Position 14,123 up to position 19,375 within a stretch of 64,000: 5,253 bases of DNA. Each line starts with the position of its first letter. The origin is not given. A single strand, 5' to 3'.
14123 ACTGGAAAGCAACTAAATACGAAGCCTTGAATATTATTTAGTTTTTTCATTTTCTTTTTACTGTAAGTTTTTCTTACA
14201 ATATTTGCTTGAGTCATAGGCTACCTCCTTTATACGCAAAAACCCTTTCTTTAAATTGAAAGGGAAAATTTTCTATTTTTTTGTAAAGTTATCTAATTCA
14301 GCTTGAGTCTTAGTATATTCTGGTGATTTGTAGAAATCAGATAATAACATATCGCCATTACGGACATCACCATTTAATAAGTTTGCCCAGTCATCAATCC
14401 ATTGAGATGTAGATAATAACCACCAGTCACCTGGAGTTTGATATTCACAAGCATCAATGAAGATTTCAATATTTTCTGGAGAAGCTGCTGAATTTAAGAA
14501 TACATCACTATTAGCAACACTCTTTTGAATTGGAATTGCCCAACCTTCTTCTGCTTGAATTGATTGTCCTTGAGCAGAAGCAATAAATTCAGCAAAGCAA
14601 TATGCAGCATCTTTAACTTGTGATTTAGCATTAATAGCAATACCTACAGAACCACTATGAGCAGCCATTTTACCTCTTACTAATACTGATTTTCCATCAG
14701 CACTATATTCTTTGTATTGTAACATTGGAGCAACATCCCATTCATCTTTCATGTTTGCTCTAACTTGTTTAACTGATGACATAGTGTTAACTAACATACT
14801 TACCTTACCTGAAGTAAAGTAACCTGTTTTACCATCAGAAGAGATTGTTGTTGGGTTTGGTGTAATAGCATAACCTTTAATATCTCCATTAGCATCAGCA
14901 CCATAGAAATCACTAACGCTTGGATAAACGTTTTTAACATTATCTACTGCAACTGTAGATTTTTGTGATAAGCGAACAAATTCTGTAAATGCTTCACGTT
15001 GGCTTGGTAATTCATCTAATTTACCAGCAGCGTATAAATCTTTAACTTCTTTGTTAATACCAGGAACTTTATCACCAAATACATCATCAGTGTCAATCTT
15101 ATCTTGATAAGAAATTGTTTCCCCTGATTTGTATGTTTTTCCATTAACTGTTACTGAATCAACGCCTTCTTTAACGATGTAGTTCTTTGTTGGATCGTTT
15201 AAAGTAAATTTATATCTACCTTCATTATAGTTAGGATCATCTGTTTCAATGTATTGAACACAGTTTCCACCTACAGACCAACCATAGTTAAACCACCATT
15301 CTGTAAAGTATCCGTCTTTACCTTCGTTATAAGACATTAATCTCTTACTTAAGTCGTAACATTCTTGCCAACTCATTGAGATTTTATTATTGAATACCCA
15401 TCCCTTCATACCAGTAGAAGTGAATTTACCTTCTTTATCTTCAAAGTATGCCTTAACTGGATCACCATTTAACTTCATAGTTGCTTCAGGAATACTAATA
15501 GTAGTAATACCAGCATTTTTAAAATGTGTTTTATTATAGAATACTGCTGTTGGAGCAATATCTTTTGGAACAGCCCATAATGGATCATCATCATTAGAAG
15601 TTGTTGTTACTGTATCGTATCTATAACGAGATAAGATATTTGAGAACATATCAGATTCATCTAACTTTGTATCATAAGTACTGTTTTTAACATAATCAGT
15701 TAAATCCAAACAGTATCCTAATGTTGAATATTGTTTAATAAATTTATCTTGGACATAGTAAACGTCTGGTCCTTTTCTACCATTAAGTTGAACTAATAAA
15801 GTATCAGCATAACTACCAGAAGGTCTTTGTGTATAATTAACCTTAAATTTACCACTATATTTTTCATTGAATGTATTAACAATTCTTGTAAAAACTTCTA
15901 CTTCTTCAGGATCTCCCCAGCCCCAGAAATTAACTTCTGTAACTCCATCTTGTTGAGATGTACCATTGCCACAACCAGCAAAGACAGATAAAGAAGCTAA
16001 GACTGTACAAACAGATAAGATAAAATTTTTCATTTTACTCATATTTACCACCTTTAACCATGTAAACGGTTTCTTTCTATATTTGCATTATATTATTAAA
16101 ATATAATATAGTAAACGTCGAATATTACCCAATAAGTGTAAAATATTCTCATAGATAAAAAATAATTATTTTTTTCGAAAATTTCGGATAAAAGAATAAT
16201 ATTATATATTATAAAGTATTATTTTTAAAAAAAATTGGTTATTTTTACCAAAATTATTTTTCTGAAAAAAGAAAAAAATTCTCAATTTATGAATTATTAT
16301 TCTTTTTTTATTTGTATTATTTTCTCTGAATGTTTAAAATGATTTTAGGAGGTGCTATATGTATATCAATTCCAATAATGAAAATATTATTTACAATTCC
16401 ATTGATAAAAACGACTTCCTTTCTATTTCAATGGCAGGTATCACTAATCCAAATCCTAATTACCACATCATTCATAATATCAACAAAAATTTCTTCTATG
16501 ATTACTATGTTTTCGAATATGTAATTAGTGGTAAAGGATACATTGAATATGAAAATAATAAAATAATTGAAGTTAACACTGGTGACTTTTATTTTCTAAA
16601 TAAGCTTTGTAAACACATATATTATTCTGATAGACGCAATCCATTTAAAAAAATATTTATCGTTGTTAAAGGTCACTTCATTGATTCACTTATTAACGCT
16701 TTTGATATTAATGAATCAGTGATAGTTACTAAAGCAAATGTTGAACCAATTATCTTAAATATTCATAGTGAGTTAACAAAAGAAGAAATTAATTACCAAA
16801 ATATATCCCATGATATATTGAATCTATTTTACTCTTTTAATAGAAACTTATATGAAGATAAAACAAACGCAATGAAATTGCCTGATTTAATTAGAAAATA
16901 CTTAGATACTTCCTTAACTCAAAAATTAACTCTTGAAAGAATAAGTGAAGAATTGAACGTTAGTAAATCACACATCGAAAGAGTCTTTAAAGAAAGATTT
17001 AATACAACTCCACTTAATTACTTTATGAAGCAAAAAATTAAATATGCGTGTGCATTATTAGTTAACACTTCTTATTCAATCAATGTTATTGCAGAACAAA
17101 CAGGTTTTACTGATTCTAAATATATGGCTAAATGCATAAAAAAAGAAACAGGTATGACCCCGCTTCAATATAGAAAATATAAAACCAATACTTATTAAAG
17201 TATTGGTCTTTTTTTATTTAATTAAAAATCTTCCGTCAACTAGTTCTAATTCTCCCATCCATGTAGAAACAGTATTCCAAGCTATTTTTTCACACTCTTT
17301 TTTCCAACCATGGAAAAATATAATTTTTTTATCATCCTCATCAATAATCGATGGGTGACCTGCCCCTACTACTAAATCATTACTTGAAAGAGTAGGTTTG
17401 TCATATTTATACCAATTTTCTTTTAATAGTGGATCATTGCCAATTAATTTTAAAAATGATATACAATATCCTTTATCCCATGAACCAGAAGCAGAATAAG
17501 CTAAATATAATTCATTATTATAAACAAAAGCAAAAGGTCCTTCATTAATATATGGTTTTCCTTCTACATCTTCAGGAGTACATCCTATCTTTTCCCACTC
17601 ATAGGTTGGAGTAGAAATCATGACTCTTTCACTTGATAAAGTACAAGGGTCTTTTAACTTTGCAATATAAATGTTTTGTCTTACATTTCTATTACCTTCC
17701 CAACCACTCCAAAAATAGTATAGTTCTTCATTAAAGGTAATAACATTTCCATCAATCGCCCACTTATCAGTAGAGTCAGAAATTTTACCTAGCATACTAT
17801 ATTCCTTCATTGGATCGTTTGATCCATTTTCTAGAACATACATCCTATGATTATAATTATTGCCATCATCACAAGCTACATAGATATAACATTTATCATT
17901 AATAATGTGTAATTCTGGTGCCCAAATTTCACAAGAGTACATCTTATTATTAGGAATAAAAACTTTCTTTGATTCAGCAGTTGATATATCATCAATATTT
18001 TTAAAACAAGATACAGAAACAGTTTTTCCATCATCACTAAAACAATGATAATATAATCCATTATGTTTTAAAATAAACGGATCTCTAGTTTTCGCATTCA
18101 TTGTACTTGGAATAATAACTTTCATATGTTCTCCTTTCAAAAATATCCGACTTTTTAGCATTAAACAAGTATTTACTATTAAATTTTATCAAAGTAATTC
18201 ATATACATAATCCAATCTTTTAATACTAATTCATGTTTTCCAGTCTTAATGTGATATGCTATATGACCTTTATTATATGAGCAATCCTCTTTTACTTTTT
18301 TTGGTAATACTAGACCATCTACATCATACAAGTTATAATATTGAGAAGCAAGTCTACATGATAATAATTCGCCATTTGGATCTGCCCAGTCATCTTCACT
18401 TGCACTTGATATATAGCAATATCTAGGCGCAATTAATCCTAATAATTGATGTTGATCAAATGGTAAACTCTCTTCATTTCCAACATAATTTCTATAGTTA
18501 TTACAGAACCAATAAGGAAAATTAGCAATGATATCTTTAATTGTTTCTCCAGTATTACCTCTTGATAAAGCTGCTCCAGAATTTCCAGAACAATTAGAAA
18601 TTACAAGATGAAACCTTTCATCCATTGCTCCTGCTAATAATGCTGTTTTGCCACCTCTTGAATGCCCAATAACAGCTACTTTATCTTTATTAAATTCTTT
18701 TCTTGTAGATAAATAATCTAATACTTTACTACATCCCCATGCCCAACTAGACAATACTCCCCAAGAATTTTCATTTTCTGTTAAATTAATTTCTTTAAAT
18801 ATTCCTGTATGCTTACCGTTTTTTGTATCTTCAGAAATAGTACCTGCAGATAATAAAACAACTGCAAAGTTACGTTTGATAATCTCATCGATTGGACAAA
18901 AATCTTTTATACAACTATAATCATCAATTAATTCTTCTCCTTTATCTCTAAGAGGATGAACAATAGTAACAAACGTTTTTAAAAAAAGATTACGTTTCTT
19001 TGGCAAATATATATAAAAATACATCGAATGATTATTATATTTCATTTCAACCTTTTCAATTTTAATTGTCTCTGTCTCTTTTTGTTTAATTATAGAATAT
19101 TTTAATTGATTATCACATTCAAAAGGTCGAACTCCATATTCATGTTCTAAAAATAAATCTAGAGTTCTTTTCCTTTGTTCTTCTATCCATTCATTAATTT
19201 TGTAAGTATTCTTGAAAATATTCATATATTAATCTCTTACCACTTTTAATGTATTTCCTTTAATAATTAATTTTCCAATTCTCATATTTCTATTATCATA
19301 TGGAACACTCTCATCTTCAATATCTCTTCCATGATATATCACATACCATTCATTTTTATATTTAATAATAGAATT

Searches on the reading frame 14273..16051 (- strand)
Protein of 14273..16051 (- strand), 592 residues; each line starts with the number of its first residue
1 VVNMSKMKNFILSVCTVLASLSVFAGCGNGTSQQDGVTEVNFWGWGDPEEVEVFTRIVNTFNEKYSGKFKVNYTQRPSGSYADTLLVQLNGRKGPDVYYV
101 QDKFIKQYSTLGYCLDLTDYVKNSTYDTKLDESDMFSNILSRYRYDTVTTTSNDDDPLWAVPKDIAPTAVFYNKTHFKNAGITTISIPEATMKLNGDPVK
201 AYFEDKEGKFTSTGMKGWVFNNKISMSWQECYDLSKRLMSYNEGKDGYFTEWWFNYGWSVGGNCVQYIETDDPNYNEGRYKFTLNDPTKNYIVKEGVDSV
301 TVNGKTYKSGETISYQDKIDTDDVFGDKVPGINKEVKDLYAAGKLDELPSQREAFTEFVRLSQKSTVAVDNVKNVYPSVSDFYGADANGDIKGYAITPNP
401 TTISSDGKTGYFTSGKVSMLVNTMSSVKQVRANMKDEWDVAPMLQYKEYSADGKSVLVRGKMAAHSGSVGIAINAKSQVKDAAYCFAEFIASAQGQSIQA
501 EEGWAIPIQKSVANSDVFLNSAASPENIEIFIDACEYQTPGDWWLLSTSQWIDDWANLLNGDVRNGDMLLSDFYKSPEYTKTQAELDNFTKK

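Call 5: search_protein_families(library=pfam, proteins=[window:14273-16051:-], max_evalue=0.01)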
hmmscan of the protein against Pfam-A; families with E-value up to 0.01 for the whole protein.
window:14273-16051:- (592 aa): 3 families
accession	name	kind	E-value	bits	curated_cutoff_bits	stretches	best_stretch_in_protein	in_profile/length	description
PF13416.11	SBP_bac_8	-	9.6e-19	68.7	27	2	57-253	2-162/279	Bacterial extracellular solute-binding protein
PF01547.30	SBP_bac_1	-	4.6e-18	66.7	26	2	49-189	3-129/307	Bacterial extracellular solute-binding protein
PF13531.11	SBP_bac_11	-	1.9e-05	25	25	0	468-504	190-226/227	Bacterial extracellular solute-binding protein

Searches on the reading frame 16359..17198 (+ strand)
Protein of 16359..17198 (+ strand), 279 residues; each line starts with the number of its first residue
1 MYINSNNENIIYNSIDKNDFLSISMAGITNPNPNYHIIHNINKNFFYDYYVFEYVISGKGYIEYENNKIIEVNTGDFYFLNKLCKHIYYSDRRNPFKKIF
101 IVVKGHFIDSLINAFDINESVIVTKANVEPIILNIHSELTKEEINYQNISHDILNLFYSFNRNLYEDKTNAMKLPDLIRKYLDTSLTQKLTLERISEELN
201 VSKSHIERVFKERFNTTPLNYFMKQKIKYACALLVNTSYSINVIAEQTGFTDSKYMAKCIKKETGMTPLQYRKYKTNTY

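Call 5: search_protein_families(library=pfam, proteins=[window:16359-17198:+], max_evalue=0.01)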
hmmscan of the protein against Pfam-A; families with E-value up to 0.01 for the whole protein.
window:16359-17198:+ (279 aa): 5 families
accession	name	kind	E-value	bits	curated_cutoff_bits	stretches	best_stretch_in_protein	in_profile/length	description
PF12833.13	HTH_18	-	3.6e-19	69.3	33.6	1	196-273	2-79/80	Helix-turn-helix domain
PF00165.29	HTH_AraC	-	1.1e-18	67.3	26.6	2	237-273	7-42/42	Bacterial regulatory helix-turn-helix proteins, AraC family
PF02311.25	AraC_binding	-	7.5e-05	22.9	21.1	1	47-139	21-116/135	AraC-like ligand binding domain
PF12844.13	HTH_19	-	0.0029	17.9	30.2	0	189-207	12-30/64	Helix-turn-helix domain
PF07883.17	Cupin_2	-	0.0056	16.8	27.2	0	54-97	23-65/70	Cupin domain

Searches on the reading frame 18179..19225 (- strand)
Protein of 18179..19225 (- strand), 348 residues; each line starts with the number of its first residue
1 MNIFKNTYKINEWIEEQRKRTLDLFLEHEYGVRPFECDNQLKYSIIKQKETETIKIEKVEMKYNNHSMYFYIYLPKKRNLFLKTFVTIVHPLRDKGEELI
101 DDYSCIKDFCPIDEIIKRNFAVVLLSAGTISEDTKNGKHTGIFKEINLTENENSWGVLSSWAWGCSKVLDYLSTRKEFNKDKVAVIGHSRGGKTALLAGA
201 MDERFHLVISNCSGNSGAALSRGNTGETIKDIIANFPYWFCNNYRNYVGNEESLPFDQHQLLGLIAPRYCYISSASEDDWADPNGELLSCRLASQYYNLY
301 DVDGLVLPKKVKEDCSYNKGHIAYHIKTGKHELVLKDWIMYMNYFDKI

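Call 31: search_protein_families(library=pfam, proteins=[window:18179-19225:-], max_evalue=0.0001)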
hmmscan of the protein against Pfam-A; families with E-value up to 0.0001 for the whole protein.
window:18179-19225:- (348 aa): 2 families
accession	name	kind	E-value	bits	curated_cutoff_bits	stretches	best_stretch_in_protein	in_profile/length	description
PF22244.2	GCE_fung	-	4.3e-34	118.8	27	1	115-298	38-228/231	Glucuronyl esterase, fungi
PF00561.26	Abhydrolase_1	-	8.9e-05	22.7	25.8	0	167-251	57-134/245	alpha/beta hydrolase fold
